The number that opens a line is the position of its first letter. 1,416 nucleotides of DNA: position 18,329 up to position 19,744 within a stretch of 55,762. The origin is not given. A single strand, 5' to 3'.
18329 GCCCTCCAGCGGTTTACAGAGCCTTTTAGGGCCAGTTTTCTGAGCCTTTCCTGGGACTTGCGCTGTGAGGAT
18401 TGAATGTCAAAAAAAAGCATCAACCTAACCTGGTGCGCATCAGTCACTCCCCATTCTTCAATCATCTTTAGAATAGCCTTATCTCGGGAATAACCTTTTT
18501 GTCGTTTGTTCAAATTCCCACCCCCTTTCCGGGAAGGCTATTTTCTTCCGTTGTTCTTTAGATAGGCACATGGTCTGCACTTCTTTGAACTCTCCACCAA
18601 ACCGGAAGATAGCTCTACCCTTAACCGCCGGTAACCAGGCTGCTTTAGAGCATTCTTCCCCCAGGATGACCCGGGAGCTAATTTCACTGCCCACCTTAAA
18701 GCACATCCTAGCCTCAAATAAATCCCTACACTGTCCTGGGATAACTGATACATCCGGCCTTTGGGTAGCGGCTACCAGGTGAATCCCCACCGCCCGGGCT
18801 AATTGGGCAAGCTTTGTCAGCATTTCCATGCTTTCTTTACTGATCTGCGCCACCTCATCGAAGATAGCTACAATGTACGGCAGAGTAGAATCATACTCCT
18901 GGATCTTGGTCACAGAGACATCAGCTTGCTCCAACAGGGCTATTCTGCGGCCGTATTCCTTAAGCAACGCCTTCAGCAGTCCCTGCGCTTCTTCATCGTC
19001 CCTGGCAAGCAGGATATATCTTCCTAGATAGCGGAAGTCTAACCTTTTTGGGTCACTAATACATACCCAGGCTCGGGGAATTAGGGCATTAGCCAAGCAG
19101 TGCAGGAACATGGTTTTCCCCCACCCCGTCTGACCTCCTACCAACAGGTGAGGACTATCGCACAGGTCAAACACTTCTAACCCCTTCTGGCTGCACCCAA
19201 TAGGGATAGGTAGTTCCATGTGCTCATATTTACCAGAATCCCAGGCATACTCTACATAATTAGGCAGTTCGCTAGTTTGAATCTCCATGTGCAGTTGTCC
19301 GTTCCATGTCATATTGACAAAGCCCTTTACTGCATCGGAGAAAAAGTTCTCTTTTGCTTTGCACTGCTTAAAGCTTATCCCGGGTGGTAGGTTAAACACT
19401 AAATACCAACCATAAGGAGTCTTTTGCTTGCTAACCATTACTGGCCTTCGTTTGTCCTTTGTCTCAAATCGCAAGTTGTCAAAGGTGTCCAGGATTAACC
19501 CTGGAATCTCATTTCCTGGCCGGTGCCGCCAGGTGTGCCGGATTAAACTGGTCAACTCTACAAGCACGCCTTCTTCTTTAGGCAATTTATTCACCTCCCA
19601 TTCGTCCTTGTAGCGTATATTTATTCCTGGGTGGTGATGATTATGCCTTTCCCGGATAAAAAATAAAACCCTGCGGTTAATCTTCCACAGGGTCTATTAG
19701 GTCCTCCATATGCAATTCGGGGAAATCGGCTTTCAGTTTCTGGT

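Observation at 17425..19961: DNA-transfer block of integrative mobilizable / conjugative elements (IME/AICE type) inside a complete siphovirus genome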

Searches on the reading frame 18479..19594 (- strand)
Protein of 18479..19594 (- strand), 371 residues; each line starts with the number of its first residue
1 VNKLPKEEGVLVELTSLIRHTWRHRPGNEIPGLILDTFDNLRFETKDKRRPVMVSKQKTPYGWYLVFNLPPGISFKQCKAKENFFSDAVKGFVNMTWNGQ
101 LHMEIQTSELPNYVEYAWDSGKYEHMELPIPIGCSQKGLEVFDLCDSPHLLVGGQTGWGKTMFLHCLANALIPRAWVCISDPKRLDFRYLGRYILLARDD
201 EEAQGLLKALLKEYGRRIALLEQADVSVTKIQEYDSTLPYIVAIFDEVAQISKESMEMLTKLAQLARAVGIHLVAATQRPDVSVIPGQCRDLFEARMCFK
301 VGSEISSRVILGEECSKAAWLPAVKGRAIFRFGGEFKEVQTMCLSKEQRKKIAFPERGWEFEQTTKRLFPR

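Call 4: search_protein_families(library=pfam, proteins=[window:18479-19594:-], max_evalue=0.01)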
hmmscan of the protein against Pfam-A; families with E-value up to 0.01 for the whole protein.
window:18479-19594:- (371 aa): 3 families
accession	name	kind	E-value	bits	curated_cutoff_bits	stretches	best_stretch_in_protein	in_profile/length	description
PF01580.24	FtsK_SpoIIIE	-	2.3e-13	50.6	24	2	228-281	160-220/221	FtsK/SpoIIIE family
PF13401.12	AAA_22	-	2.8e-07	31.4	27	1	149-274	7-119/130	AAA domain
PF13191.12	AAA_16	-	5.1e-05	24.3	32.6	1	148-270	25-162/167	AAA ATPase domain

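Call 5: search_protein_families(library=phrogs, proteins=[window:18479-19594:-], max_evalue=0.001)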
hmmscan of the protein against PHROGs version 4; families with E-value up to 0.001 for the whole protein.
window:18479-19594:- (371 aa): 5 families
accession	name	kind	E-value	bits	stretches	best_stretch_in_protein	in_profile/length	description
phrog_1358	-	moron, auxiliary metabolic gene and host takeover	1.7e-56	192.5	1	48-352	495-822/1382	FtsK/SpoIIIE-like protein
phrog_3551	-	moron, auxiliary metabolic gene and host takeover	3.8e-24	85.7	1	143-347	432-650/758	FtsK/SpoIIIE-like protein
phrog_2666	-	head and packaging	9.2e-08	32.2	1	148-303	322-486/555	terminase large subunit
phrog_24831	-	unknown function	1.3e-07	31.7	1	141-308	286-453/700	-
phrog_17074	-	unknown function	3.2e-05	23.7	1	247-317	329-399/621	-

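Call 6: search_dna_similar(query=window:18479-19594:-, collection=phages, mode=protein, max_rows=40)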
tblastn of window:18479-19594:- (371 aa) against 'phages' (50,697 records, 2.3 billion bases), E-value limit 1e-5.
Records with a match: 391; places in all: 391; records where one place covers at least 80% of the query: 76.
Best place of each record, by identity: <60% 391.
By first word of the organism name: Bacillus 275; Mycobacterium 52; Bacteriophage 26; Listeria 6; Geobacillus 6; Staphylococcus 6; Ralstonia 5; Streptomyces 2; Cylindrospermopsis 2; Enterococcus 2; and 8 more.
By host as written in the record: Mycobacterium smegmatis mc2 155 43; - 40; Bacillus subtilis 29; Bacillus cereus 26; Bacillus anthracis 16; Bacillus megaterium 12; Bacillus pumilus BL8 11; Bacillus thuringiensis subsp. kurstaki 8; and 98 more.
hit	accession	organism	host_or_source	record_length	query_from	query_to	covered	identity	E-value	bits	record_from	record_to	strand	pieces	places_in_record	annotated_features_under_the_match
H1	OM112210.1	Bacillus phage PK2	Bacillus sp. (in: Bacteria)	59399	51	352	81%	29.5%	2e-23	108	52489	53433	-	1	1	DUF87 domain-containing protein | hypothetical protein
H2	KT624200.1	Bacillus phage SP-15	Bacillus subtilis W-23-S(r); Bacillus ...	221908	41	340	81%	29.6%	1e-26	117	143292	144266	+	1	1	cell division protein FtsK/SpoIIIE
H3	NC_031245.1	Bacillus phage SP-15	Bacillus subtilis W-23-S(r); Bacillus ...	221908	41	340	81%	29.6%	1e-26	117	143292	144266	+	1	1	FtsK/SpoIIIE-like protein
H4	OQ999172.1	Listeria phage LIS04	Listeria innocua ATCC 51742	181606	22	345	87%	26.8%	2e-22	104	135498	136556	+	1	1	FtsK/SpoIIIE-like protein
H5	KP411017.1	Bacillus phage Palmer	Bacillus megaterium strain Km Sp-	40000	22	348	88%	25.9%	7e-15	82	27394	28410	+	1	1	FtsK/SpoIIIE protein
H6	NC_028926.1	Bacillus phage Palmer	Bacillus megaterium strain Km Sp-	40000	22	348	88%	25.9%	7e-15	82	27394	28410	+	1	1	FtsK/SpoIIIE-like protein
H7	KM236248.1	Bacillus phage Pookie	Bacillus megaterium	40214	22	348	88%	25.9%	7e-15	82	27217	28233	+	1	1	FtsK/SpoIIIE protein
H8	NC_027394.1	Bacillus phage Pookie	Bacillus megaterium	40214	22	348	88%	25.9%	7e-15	82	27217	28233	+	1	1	FtsK/SpoIIIE-like protein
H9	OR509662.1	Bacillus phage vB_BanS-A16R4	Bacillus anthracis str. A16R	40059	67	357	78%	28.8%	1e-20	100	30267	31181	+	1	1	FtsK/SpoIIIE-like protein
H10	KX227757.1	Bacillus phage PfEFR-4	Bacillus cereus EFR-4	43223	67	357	78%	28.8%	1e-20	100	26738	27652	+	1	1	cell division FtsK/SpoIIIE protein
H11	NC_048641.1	Bacillus phage PfEFR-4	Bacillus cereus EFR-4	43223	67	357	78%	28.8%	1e-20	100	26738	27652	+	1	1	FtsK/SpoIIIE-like protein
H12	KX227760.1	Bacillus phage PfEFR-5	Bacillus cereus EFR-5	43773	67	357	78%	28.8%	1e-20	100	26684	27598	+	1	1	cell division FtsK/SpoIIIE protein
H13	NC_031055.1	Bacillus phage PfEFR-5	Bacillus cereus EFR-5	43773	67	357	78%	28.8%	1e-20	100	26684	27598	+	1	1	FtsK/SpoIIIE-like protein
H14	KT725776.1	Bacillus phage vB_BceS-MY192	Bacillus cereus 11-192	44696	67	357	78%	28.8%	1e-20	100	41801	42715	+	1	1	DNA segregation ATPase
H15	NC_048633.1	Bacillus phage vB_BceS-MY192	Bacillus cereus 11-192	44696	67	357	78%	28.8%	1e-20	100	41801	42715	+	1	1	FtsK/SpoIIIE-like protein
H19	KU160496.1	Bacillus phage vB_BhaS-171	Bacillus halmapalus DSM 29712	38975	32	357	88%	24.9%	6e-13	76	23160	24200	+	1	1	hypothetical protein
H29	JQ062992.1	Bacillus phage phIS3501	Bacillus thuringiensis var. israelensis ...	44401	29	348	86%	25.1%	4e-16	86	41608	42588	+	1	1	FtsK/SpoIIIE family phage protein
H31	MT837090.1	Bacteriophage sp.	human fecal samples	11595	71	352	76%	28.5%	9e-25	111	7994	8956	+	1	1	record has no annotation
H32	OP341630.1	Geobacillus phage vB_GthS_PT9.1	Geobacillus thermodenitrificans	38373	50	330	76%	28.5%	6e-19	94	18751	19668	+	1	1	FtsK/SpoIIIE family protein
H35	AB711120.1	Bacillus phage PM1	Bacillus subtilis subsp. natto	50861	46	348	82%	25.8%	8e-17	88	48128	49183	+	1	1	hypothetical protein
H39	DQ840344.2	Bacillus phage 1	Bacillus sp. 6k512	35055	40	355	85%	24.4%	1e-18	93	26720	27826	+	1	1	FtsK/SpoiiiE family protein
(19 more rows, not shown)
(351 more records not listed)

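Call 8: get_annotated_region(hit=H9, flank=4000)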
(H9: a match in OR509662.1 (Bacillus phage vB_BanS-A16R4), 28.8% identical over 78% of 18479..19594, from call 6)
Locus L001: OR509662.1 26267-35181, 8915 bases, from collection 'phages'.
description: Bacillus phage vB_BanS-A16R4, complete genome.
organism: Bacillus phage vB_BanS-A16R4 (NCBI taxid 3079609)
taxonomy: Viruses; Duplodnaviria; Heunggongvirae; Uroviricota; Caudoviricetes; Hubeivirus
host: Bacillus anthracis str. A16R; source: soil; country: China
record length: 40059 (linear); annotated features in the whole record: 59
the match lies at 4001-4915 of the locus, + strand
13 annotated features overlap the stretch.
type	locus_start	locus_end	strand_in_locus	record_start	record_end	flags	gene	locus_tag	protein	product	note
CDS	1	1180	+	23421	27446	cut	-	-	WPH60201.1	putative minor structural protein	-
CDS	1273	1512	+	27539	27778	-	-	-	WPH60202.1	putative peptidase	-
CDS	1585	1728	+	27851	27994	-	-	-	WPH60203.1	putative holin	-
CDS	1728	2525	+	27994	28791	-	-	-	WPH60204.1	putative N-acetylmuramoyl-L-alanine amidase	-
CDS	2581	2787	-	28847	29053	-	-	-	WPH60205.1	helix-turn-helix domain-containing protein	-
CDS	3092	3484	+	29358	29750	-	-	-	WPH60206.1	hypothetical protein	-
CDS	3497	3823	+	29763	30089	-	-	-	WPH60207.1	hypothetical protein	-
CDS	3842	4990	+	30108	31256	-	-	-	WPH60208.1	FtsK/SpoIIIE-like protein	-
CDS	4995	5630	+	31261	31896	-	-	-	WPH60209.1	replication initiation protein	-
CDS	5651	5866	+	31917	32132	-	-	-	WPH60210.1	hypothetical protein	-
CDS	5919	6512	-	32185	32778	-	-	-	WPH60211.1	hypothetical protein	-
CDS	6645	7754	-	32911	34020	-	-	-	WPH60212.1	putative integrase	-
CDS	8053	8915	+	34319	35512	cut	-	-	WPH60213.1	transcriptional regulator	-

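Call 9: get_annotated_region(hit=H32, flank=4000)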
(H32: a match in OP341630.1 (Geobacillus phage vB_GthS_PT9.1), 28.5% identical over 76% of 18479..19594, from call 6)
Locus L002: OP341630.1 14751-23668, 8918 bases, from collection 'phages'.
description: Geobacillus phage vB_GthS_PT9.1, complete genome.
organism: Geobacillus phage vB_GthS_PT9.1 (NCBI taxid 2985568)
taxonomy: Viruses; Duplodnaviria; Heunggongvirae; Uroviricota; Caudoviricetes
host: Geobacillus thermodenitrificans; source: compost heaps; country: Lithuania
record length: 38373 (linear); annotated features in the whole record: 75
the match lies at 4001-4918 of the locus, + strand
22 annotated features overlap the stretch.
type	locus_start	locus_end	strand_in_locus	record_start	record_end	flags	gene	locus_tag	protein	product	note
CDS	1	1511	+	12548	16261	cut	-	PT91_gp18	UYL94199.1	tail fiber protein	-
CDS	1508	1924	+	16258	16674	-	-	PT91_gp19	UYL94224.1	hypothetical protein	-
CDS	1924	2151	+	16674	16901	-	-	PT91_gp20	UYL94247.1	hypothetical protein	-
CDS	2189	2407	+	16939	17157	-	-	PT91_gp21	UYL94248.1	hemolysin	hemolysin XhlA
CDS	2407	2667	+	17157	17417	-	-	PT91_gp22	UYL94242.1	holin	-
CDS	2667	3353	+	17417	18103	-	-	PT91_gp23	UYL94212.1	N-acetylmuramoyl-L-alanine amidase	-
CDS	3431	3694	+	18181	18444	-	-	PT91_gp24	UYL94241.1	hypothetical protein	-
CDS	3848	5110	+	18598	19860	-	-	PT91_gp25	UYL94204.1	FtsK/SpoIIIE family protein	FtsK/SpoIIIE domain-containing protein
CDS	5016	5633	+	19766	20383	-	-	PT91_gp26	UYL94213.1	replication/relaxation protein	-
CDS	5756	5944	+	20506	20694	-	-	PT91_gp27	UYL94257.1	XRE family transcriptional regulator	-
CDS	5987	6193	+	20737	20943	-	-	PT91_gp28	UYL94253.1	hypothetical protein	-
CDS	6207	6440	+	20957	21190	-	-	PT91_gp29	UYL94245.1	hypothetical protein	-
CDS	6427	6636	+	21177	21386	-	-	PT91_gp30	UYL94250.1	hypothetical protein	-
CDS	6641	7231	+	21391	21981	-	-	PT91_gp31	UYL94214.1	ERF family protein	ERF domain-containing protein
CDS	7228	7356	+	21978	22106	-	-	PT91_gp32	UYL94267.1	hypothetical protein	-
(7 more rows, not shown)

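Call 13: get_annotated_region(hit=H5, flank=3000)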
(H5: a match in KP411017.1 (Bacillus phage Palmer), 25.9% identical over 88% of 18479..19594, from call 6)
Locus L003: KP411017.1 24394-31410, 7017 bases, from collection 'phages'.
description: Bacillus phage Palmer, complete genome.
organism: Bacillus phage Palmer (NCBI taxid 1597966)
taxonomy: Viruses; Duplodnaviria; Heunggongvirae; Uroviricota; Caudoviricetes; Pagevirus; Pagevirus palmer
host: Bacillus megaterium strain Km Sp-; source: -; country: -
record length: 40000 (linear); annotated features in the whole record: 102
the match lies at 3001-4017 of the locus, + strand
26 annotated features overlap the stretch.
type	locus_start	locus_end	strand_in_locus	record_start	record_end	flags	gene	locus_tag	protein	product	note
CDS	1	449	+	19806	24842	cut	-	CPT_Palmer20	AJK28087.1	hypothetical protein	-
regulatory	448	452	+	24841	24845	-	-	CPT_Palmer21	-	ribosome_binding_site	-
CDS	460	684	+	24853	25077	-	-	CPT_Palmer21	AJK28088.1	antiholin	-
regulatory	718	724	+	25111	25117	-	-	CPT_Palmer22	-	ribosome_binding_site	-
CDS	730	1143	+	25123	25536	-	-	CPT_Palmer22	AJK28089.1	holin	Phi-29 Gp14-like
regulatory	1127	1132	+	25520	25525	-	-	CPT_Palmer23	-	ribosome_binding_site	-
CDS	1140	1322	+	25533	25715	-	-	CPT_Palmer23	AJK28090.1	hypothetical protein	-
regulatory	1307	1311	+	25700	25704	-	-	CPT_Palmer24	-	ribosome_binding_site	-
CDS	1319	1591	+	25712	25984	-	-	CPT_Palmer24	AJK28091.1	hypothetical protein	N4 Gp49/phage Sf6 gene 66-like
regulatory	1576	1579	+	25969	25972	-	-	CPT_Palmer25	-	ribosome_binding_site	-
CDS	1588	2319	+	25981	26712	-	-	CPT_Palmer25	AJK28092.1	peptidase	Hedgehog signalling/DD-peptidase zinc-binding domain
regulatory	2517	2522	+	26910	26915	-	-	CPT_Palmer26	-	ribosome_binding_site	-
CDS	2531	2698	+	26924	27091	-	-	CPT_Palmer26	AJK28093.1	hypothetical protein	-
regulatory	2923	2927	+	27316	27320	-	-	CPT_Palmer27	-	ribosome_binding_site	-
CDS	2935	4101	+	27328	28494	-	-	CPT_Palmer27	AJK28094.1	FtsK/SpoIIIE protein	-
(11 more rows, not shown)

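Call 14: get_annotated_region(hit=H29, flank=3000)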
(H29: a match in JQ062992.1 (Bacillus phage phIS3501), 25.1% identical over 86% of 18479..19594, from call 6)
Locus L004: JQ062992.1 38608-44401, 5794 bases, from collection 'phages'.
description: Bacillus phage phIS3501, complete genome.
organism: Bacillus phage phIS3501 (NCBI taxid 1124578)
taxonomy: Viruses; Duplodnaviria; Heunggongvirae; Uroviricota; Caudoviricetes; Camtrevirus; Camtrevirus S3501
host: Bacillus thuringiensis var. israelensis ATCC 35646; source: -; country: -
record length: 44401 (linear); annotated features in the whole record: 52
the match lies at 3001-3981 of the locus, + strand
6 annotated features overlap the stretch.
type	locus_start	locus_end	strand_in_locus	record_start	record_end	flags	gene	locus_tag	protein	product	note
CDS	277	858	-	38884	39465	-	-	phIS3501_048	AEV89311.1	phage hypothetical protein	-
CDS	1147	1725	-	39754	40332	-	-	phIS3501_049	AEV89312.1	phage protein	-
CDS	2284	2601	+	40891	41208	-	-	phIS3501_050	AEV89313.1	phage protein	-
CDS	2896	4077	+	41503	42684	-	-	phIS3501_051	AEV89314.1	FtsK/SpoIIIE family phage protein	-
CDS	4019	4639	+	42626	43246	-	-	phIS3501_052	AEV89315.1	phage protein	-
CDS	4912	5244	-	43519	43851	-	-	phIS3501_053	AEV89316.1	hypothetical protein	-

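Call 15: get_annotated_region(hit=H39, flank=3000)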
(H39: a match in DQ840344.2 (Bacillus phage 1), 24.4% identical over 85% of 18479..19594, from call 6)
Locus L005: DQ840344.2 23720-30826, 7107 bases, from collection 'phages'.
description: Bacillus phage 1, complete genome.
organism: Bacillus phage 1 (NCBI taxid 2785079)
taxonomy: Viruses; Duplodnaviria; Heunggongvirae; Uroviricota; Caudoviricetes; Svunavirus; Svunavirus sv1
host: Bacillus sp. 6k512; source: hot spring; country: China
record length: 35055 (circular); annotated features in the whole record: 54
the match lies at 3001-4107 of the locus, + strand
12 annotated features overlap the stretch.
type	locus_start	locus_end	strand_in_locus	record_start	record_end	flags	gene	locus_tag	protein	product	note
CDS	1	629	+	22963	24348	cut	-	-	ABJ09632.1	hypothetical protein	ORF35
CDS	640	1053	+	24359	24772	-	-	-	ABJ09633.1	lysis protein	phage holin; ORF36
CDS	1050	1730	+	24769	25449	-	-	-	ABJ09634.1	N-acetylmuramoyl-L-alanine amidase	ORF37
CDS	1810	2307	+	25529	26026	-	-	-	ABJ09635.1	hypothetical protein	ORF38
CDS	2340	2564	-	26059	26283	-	-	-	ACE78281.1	hypothetical protein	ORF39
CDS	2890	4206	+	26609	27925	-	-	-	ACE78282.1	FtsK/SpoiiiE family protein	ORF40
CDS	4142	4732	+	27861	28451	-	-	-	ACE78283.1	hypothetical protein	ORF41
CDS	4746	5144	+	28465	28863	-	-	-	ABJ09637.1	hypothetical protein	ORF42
CDS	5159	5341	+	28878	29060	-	-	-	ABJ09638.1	hypothetical protein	ORF43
CDS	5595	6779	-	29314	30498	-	-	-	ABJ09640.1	DNA integration/recombination /inversion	ORF44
CDS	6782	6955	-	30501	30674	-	-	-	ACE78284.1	hypothetical protein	ORF45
CDS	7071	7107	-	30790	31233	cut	-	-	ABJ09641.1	hypothetical protein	ORF46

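Call 16: get_annotated_region(hit=H35, flank=3000)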
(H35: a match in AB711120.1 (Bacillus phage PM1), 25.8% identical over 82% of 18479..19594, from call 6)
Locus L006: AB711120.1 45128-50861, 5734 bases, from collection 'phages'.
description: Bacillus phage PM1 DNA, complete genome.
organism: Bacillus phage PM1 (NCBI taxid 547228)
taxonomy: Viruses; Duplodnaviria; Heunggongvirae; Uroviricota; Caudoviricetes; Pemunavirus; Pemunavirus PM1
host: Bacillus subtilis subsp. natto; source: -; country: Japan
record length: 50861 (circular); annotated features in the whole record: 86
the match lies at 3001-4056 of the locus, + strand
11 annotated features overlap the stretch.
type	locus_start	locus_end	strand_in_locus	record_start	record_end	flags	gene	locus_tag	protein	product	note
CDS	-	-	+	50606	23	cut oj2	-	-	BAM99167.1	hypothetical protein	ORF86; similar to hypothetical protein SPP1p097 (Bacillus phage SPP1)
CDS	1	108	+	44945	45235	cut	-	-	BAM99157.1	hypothetical protein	ORF76; similar to hypothetical protein BSNT_05223 (Bacillus subtilis subsp. natto BEST195)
CDS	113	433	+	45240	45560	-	-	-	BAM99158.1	hypothetical protein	ORF77; similar to phage related protein (Bacillus amyloliquefaciens DSM7)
CDS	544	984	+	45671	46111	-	-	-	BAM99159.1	hypothetical protein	ORF78; similar to Gp17-1 protein (Listeria seeligeri FSL N1-067)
CDS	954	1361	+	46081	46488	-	-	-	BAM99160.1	hypothetical protein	ORF79; similar to Gp18 protein (Listeria seeligeri FSL N1-067)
CDS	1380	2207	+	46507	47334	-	-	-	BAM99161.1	hypothetical protein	ORF80; similar to hypothetical protein SPP1p051 (Bacillus phage SPP1)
CDS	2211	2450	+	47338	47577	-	-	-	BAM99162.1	hypothetical protein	ORF81; similar to hypothetical protein OB0853 (Oceanobacillus iheyensis HTE831)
CDS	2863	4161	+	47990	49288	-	-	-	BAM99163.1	hypothetical protein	ORF82; similar to DNA translocase ftsK (Lysinibacillus sphaericus C3-41)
CDS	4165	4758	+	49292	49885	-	-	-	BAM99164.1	hypothetical protein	ORF83; similar to phage protein (Lysinibacillus sphaericus C3-41)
CDS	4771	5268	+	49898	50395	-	-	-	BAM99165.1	hypothetical protein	ORF84; similar to hypothetical protein HMPREF1013_05288 (Bacillus sp. 2_A_57_CT2)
CDS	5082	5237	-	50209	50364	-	-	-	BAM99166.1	hypothetical protein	ORF85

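Call 17: get_annotated_region(hit=H31, flank=8000)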
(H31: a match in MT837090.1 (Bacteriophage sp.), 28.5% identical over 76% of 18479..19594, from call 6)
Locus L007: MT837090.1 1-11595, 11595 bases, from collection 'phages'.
description: UNVERIFIED: Bacteriophage sp. clone scaffold_3872 genomic sequence.
organism: Bacteriophage sp. (NCBI taxid 38018)
taxonomy: Viruses
host: -; source: human fecal samples; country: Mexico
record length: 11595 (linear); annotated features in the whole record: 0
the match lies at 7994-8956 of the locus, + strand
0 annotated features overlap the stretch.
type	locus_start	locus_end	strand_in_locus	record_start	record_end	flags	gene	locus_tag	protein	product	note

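Call 18: get_annotated_region(hit=H19, flank=3000)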
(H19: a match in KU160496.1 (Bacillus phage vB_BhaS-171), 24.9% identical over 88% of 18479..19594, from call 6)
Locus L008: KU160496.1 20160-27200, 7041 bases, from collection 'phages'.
description: Bacillus phage vB_BhaS-171, complete genome.
organism: Bacillus phage vB_BhaS-171 (NCBI taxid 1775140)
taxonomy: Viruses; Duplodnaviria; Heunggongvirae; Uroviricota; Caudoviricetes
host: Bacillus halmapalus DSM 29712; source: Lake Elmenteita; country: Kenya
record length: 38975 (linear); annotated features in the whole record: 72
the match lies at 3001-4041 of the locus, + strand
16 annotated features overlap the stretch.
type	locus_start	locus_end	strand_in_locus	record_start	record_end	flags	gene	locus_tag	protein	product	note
CDS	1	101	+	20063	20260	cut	-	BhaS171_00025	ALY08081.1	hypothetical protein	-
CDS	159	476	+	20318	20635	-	-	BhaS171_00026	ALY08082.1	hypothetical protein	-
CDS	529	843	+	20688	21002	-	-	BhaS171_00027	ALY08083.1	hypothetical protein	similar to hypothetical protein BCBBV1cgp56 [Bacillus phage BCJA1c]; 1 TMD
CDS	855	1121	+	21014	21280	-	-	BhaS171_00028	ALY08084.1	putative holin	similar to holin [Staphylococcus phage IME-SA4]; conserved domain Phage_holin_5, 2-3 TMD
CDS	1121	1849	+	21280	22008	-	-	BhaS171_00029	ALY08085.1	putative N-acetylmuramoyl-L-alanine amidase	similar to N-acetylmuramoyl-L-alanine amidase [Geobacillus caldoxylosilyticus] and to bacteriophage SPbeta ...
regulatory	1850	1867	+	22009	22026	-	-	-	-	terminator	putative transcriptional terminator, -12.10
CDS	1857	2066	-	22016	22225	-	-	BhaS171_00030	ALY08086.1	helix-turn-helix domain protein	similar to transcriptional regulator [Paenibacillus phage Davies]; conserved domain HTH_XRE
CDS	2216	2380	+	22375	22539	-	-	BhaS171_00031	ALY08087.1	hypothetical protein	-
CDS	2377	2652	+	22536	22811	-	-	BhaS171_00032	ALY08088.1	hypothetical protein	-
CDS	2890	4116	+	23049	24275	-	-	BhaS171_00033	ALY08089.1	hypothetical protein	similar to FtsK/SpoIIIE family protein [Bacillus phage Gamma]; conserved domain FtsK_SpoIIIE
CDS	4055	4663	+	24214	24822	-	-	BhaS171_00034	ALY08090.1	hypothetical protein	similar to hypothetical protein [Bacillus phage PM1] and plasmid replication-relaxation protein [Bacillus phage ...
regulatory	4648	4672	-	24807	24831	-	-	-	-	terminator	putative transcriptional terminator, -10.00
CDS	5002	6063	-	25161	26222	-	-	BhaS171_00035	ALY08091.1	putative integrase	similar to DNA integration/recombination protein [Geobacillus phage GBSV1] and putative integrase [Streptococcus phage ...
CDS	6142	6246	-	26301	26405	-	-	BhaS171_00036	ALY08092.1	hypothetical protein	-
CDS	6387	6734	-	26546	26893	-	-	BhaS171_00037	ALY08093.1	HTH-type transcriptional regulator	similar to HTH-type transcriptional regulator PuuR [Virgibacillus sp. Vm-5] and cryptic phage CTXphi transcriptional ...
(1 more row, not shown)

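Call 19: search_protein_families(library=pfam, proteins=[L001:4995-5630:+, L002:5016-5633:+, L003:4103-4660:+, L004:4019-4639:+, L005:4142-4732:+, L006:4165-4758:+, L008:4055-4663:+], max_evalue=0.01)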
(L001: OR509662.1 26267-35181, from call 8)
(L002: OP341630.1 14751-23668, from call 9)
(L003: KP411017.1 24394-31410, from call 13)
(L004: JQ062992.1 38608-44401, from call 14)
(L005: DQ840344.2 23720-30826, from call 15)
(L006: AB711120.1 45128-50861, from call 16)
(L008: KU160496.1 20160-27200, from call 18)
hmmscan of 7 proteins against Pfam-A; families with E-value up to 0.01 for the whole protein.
L001:4995-5630:+ (211 aa): 1 family
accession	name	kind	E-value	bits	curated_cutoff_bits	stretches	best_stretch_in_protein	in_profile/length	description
PF13814.12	Replic_Relax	-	5.2e-11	43.4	25.3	1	63-148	87-182/191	Replication-relaxation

L002:5016-5633:+ (205 aa): 2 families
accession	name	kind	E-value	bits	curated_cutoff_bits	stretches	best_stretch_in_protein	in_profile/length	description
PF13814.12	Replic_Relax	-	9.6e-15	55.6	25.3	1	13-171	1-190/191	Replication-relaxation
PF02295.23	z-alpha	-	0.0022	18.4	21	0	9-47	6-46/67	Adenosine deaminase z-alpha domain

L003:4103-4660:+ (185 aa): 1 family
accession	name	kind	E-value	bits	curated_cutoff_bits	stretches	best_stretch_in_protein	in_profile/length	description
PF13814.12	Replic_Relax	-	6.2e-08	33.4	25.3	1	38-144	75-181/191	Replication-relaxation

L004:4019-4639:+ (206 aa): 1 family
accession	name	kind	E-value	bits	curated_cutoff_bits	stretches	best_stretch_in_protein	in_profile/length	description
PF13814.12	Replic_Relax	-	1.6e-18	67.9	25.3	1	16-172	1-189/191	Replication-relaxation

L005:4142-4732:+ (196 aa): 1 family
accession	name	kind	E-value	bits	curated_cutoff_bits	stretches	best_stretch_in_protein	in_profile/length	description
PF13814.12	Replic_Relax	-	4.8e-08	33.8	25.3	1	15-159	1-181/191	Replication-relaxation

L006:4165-4758:+ (197 aa): 1 family
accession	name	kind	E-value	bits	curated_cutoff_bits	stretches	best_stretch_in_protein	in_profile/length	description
PF13814.12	Replic_Relax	-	1.7e-16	61.3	25.3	1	13-166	2-191/191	Replication-relaxation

L008:4055-4663:+ (202 aa): 1 family
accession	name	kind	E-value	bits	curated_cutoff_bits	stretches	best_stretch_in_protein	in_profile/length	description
PF13814.12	Replic_Relax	-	3.2e-16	60.4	25.3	1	17-169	2-191/191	Replication-relaxation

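Call 26: search_protein_families(library=padloc, proteins=[window:18479-19594:-], max_evalue=0.01)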
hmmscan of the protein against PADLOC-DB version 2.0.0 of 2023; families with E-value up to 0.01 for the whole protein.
window:18479-19594:- (371 aa): 4 families
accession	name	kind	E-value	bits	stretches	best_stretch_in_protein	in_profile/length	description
PDLC02806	SspH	-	2.4e-22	76.4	1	147-314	1537-1724/1766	SspH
PDLC04140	mad8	-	3e-18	64.4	1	128-338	2-294/314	mads_8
PDLC02804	SspH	-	2e-17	60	1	126-314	1311-1521/1561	SspH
PDLC01055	HerA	-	1.3e-06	25.5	0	252-281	436-465/532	Type III coevolved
